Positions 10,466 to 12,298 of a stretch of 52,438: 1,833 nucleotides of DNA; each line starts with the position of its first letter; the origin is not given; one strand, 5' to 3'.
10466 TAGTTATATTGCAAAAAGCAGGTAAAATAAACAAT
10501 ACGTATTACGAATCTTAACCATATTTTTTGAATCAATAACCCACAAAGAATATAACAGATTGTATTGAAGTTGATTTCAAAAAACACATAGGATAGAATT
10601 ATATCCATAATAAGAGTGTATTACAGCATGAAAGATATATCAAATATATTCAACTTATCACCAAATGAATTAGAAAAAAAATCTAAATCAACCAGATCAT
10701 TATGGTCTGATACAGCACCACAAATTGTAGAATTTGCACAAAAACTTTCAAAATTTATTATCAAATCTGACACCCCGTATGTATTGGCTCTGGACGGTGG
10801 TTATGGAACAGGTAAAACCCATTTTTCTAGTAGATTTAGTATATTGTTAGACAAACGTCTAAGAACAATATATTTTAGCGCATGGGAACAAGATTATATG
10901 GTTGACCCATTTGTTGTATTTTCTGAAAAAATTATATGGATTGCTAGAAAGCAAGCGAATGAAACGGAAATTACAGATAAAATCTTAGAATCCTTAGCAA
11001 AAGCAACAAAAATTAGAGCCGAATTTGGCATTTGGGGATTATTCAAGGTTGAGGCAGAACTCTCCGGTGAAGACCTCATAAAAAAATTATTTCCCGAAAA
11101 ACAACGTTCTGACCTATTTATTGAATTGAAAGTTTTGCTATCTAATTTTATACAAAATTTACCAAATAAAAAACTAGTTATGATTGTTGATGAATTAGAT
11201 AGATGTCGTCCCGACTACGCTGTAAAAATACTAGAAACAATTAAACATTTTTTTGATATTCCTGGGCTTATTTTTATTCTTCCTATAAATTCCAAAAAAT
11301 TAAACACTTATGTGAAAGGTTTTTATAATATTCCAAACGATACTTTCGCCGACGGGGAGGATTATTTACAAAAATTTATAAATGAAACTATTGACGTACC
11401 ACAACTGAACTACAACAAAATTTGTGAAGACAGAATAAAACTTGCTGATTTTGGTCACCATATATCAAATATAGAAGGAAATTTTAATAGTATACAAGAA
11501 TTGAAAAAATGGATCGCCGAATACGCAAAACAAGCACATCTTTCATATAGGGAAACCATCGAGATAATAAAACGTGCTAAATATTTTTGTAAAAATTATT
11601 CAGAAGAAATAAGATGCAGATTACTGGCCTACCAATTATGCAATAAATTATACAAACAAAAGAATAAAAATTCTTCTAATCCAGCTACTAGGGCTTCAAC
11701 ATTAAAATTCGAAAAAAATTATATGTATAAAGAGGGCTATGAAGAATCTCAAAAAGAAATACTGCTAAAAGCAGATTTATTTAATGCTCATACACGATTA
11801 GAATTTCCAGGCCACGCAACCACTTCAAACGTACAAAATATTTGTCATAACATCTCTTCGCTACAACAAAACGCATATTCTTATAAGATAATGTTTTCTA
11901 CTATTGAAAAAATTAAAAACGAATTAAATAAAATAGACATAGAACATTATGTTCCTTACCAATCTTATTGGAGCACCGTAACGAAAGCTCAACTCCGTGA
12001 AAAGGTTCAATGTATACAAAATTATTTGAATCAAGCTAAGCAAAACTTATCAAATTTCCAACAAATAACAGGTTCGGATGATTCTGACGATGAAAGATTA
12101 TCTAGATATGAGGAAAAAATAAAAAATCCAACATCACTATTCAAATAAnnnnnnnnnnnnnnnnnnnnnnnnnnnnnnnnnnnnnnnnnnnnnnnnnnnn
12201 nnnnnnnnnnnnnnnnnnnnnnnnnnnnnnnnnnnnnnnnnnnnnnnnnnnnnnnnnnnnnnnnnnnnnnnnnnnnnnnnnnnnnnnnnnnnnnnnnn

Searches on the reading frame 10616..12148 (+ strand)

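Call 39: search_protein_families(library=pfam, max_evalue=0.001, proteins=[window:10616-12148:+])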
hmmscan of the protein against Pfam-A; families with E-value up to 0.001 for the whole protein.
window:10616-12148:+ (510 aa): 2 families
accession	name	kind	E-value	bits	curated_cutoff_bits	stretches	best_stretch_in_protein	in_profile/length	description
PF07693.20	KAP_NTPase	-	1e-29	104.1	20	1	40-268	4-232/293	KAP family P-loop domain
PF13401.12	AAA_22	-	0.00054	20.7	27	0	53-215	4-110/130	AAA domain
